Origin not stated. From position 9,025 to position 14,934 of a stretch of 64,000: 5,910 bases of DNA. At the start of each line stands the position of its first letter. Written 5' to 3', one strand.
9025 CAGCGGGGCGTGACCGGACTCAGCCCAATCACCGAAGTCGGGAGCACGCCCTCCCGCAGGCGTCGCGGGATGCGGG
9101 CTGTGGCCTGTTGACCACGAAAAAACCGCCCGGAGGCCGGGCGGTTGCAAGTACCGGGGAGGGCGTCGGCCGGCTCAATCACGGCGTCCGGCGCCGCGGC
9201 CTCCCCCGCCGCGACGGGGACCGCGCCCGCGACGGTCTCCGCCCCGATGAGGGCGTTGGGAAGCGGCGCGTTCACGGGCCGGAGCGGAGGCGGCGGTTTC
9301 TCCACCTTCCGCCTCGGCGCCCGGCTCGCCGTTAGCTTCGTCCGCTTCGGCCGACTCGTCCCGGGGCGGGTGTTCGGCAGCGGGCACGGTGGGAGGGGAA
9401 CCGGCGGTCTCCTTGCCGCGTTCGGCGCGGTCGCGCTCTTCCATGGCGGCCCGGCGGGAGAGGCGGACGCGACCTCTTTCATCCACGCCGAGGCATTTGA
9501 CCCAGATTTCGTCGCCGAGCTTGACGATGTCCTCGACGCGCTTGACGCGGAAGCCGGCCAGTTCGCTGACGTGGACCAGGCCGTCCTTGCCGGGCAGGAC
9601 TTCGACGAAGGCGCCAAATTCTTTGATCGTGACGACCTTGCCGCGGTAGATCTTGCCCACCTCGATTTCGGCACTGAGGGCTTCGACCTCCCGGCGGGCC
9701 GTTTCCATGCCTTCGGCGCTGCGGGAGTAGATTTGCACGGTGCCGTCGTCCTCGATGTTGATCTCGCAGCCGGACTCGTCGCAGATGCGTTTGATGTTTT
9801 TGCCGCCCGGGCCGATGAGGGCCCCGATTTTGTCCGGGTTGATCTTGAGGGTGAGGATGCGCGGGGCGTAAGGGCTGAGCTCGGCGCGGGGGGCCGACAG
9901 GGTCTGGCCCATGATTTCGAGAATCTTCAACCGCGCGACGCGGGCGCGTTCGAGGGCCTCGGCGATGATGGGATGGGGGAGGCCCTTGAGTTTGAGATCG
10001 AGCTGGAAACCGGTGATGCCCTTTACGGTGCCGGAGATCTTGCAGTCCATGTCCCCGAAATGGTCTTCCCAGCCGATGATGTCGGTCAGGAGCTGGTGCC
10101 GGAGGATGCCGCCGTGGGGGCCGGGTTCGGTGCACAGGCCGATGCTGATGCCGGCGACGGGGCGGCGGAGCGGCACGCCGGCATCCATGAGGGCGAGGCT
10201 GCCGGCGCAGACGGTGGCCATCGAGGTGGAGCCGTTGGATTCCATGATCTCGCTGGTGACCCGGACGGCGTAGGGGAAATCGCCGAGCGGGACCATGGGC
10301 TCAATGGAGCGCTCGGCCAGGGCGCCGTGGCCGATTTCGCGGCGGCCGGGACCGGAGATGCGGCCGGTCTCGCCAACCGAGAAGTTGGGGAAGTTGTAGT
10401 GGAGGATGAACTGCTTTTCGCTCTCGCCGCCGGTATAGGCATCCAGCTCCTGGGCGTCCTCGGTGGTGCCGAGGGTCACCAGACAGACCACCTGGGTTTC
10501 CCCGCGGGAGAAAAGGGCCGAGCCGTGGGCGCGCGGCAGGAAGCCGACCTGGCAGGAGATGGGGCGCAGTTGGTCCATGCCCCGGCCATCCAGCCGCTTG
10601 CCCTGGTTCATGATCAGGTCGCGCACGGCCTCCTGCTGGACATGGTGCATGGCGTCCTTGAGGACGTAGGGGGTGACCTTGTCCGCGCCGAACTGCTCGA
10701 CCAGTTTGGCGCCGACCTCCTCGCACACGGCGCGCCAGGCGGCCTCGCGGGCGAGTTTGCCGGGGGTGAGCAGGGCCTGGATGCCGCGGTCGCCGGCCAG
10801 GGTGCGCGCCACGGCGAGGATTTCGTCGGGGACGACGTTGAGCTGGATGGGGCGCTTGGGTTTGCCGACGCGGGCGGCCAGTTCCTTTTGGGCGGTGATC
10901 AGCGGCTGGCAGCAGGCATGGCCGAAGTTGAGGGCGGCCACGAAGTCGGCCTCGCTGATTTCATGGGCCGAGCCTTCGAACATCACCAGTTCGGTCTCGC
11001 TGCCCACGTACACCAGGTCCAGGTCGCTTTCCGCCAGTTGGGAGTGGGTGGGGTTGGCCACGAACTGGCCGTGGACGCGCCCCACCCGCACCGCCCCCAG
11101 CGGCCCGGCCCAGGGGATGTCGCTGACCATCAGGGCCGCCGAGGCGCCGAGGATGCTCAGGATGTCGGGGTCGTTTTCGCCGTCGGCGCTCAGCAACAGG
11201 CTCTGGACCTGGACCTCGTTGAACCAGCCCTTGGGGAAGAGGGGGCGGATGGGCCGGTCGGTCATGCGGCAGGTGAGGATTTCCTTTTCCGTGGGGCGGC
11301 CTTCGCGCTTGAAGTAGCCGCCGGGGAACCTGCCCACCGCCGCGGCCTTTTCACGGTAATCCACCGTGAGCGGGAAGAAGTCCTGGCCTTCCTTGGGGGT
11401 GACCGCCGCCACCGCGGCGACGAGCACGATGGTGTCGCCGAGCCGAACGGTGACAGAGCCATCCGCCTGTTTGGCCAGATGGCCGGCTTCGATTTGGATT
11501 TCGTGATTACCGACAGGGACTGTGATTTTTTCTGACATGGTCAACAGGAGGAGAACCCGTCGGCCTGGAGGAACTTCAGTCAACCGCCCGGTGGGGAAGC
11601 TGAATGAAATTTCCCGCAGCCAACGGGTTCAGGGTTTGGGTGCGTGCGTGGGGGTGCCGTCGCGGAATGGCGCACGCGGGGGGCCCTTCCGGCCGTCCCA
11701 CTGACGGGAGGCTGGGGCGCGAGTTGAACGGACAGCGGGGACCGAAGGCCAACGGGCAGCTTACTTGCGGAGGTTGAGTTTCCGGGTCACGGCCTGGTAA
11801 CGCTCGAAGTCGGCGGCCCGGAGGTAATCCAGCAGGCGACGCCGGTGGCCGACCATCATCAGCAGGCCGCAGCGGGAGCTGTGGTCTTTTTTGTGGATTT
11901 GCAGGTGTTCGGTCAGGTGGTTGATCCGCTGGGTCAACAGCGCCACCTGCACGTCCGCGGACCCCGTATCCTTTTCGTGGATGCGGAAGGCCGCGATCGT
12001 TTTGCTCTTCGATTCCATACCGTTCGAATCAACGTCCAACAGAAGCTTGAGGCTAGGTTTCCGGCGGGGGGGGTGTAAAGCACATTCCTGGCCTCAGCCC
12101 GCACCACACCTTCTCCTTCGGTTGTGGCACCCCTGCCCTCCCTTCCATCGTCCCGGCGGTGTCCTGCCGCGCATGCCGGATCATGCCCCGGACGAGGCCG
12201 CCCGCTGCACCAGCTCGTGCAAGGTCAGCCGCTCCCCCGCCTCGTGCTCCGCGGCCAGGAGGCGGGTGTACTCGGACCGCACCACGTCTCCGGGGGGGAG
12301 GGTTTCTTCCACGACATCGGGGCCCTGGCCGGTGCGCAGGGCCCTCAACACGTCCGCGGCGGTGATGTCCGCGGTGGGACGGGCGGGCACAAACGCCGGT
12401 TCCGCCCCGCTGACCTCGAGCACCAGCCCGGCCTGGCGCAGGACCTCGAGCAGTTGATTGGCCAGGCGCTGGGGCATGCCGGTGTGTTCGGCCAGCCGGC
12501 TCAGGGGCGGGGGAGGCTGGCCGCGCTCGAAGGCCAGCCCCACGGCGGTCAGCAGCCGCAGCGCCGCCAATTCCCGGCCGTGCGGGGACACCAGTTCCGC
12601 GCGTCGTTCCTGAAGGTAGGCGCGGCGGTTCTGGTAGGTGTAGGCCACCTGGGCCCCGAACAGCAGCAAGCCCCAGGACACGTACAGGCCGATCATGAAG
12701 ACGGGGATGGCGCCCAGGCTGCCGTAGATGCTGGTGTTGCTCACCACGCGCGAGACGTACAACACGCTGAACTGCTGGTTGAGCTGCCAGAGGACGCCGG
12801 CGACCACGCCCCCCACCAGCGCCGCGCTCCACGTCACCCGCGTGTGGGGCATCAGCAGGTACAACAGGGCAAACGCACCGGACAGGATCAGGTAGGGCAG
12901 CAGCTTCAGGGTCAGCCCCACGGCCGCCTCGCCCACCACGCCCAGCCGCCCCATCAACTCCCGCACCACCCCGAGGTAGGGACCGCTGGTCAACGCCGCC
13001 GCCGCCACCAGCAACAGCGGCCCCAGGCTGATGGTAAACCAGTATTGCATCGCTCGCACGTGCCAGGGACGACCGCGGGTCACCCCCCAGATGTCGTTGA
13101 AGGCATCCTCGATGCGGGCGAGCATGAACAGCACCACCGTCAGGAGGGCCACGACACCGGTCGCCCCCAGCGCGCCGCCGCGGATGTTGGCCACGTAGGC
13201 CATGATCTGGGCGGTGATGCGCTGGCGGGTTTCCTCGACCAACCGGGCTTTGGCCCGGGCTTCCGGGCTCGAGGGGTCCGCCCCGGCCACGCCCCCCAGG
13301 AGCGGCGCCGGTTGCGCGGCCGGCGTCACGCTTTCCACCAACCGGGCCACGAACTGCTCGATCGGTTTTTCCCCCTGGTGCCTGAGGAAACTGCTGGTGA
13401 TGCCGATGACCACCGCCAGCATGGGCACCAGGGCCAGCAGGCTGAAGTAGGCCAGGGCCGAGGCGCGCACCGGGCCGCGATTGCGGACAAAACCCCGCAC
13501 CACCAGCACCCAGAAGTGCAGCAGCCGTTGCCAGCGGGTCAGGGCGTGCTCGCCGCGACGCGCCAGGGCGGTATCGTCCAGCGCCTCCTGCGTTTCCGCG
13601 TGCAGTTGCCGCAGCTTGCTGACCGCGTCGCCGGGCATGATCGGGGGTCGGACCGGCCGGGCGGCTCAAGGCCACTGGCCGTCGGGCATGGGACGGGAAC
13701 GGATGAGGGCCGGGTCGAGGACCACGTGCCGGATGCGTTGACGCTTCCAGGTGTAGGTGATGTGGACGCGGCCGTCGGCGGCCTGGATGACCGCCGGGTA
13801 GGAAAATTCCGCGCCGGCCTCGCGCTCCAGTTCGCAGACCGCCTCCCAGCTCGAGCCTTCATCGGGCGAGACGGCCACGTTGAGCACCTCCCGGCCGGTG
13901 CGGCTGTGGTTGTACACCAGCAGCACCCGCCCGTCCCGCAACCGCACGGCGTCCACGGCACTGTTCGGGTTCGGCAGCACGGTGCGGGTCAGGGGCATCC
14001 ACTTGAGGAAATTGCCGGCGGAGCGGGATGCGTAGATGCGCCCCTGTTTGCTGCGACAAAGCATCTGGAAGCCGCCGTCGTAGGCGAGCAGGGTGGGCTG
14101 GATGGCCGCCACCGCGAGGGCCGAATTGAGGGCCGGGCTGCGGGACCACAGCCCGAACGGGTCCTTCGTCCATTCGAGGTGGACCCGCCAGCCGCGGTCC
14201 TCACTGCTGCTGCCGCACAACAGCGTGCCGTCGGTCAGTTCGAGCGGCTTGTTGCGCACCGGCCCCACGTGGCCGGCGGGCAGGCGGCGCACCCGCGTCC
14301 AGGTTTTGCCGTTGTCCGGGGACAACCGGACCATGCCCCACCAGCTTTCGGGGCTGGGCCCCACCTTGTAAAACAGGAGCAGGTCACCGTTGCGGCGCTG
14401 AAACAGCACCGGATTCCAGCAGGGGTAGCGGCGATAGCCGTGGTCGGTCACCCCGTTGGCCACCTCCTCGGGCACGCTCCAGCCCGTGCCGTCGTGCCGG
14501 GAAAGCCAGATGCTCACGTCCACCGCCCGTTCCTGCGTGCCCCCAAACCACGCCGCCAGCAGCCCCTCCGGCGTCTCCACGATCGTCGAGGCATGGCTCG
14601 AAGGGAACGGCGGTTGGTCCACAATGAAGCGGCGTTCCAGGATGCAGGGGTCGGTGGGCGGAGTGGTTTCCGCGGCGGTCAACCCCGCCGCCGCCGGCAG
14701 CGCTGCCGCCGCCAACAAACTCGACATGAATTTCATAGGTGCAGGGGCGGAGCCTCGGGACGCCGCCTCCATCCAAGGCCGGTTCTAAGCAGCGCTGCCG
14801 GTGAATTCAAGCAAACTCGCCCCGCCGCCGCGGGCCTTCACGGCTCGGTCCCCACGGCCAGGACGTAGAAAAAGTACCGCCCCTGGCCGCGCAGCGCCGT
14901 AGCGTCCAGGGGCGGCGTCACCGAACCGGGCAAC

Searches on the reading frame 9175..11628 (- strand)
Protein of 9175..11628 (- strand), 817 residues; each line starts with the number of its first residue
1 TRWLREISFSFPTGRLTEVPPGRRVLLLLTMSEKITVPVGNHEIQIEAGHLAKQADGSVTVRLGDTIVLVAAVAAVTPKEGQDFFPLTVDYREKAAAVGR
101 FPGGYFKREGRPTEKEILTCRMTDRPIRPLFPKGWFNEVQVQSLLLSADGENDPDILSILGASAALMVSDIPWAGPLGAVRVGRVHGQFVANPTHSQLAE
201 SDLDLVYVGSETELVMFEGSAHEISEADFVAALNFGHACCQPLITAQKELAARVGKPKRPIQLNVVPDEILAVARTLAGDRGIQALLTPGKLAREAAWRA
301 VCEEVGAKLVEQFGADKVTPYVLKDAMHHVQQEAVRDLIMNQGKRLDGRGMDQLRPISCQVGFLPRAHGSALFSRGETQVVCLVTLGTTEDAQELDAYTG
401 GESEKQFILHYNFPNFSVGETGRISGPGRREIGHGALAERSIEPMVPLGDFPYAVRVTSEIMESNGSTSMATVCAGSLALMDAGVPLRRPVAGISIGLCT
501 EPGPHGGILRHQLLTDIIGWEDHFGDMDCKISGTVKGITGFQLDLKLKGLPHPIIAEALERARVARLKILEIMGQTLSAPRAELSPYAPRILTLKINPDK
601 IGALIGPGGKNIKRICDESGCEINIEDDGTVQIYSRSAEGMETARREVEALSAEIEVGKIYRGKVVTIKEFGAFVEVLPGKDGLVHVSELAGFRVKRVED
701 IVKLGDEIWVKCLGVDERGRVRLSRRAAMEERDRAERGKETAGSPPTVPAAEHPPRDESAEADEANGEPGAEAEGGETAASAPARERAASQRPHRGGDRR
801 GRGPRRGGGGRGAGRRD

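Call 56: search_protein_families(library=pfam, proteins=[window:9175-11628:-], max_evalue=0.001)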
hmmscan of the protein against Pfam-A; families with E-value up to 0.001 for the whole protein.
window:9175-11628:- (817 aa): 6 families
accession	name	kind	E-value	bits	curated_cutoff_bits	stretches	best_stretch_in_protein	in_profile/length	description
PF01138.27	RNase_PH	-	2.1e-64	216.2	25.5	2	353-486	1-130/130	3' exoribonuclease family, domain 1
PF00013.35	KH_1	-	9.2e-14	51.4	21.5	1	592-649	2-65/66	KH domain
PF00575.29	S1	-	1.7e-13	51.2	22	1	655-726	2-74/74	S1 RNA binding domain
PF03725.20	RNase_PH_C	-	2.5e-13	50.2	20.8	1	176-238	2-66/67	3' exoribonuclease family, domain 2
PF03726.19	PNPase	-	3.6e-07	31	24.6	1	276-349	8-80/81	Polyribonucleotide nucleotidyltransferase, RNA binding domain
PF22675.2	KH-I_KHDC4-BBP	-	3.6e-05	24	30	1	601-636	8-43/76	KHDC4/BBP-like, KH-domain type I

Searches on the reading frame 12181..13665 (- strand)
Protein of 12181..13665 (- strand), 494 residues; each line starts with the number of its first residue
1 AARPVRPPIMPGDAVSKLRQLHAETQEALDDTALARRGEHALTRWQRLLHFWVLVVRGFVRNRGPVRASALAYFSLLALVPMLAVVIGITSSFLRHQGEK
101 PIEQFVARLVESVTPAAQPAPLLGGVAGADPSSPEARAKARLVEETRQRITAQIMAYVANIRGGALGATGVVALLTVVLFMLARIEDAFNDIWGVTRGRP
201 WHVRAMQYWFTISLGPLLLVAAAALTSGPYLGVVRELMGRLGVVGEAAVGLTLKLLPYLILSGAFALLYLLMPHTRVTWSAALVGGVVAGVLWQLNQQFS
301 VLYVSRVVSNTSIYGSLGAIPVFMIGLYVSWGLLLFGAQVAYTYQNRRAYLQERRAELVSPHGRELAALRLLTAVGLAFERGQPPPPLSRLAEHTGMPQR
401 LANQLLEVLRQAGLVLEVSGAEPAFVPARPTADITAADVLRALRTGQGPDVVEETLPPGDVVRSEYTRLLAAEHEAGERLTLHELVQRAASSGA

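Call 56: search_protein_families(library=pfam, proteins=[window:12181-13665:-], max_evalue=0.001)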
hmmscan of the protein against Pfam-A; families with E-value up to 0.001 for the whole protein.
window:12181-13665:- (494 aa): 2 families
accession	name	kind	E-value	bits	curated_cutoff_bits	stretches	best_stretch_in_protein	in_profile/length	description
PF03631.20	Virul_fac_BrkB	-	5.6e-47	161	33.7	1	61-348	2-259/259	Virulence factor BrkB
PF02082.26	Rrf2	-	5.7e-08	33.4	30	1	377-459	15-95/132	Iron-dependent Transcriptional regulator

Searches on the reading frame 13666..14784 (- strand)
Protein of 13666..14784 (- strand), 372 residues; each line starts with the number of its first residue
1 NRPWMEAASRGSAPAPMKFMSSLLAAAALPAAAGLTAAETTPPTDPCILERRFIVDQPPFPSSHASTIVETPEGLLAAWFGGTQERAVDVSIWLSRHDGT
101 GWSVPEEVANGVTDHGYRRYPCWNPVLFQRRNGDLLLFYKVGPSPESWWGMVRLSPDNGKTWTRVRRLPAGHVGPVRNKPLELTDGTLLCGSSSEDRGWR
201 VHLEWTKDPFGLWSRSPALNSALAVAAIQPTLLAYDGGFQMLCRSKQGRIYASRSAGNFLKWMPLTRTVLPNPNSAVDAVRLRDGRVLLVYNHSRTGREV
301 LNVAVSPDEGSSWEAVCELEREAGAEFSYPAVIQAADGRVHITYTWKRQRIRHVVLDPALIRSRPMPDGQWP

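Call 56: search_protein_families(library=pfam, proteins=[window:13666-14784:-], max_evalue=0.001)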
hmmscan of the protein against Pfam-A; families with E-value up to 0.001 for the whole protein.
window:13666-14784:- (372 aa): 1 family
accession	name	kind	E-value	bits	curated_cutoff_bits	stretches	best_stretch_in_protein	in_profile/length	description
PF13088.12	BNR_2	-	3.3e-80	269.8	31.4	1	75-342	3-277/277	BNR repeat-like domain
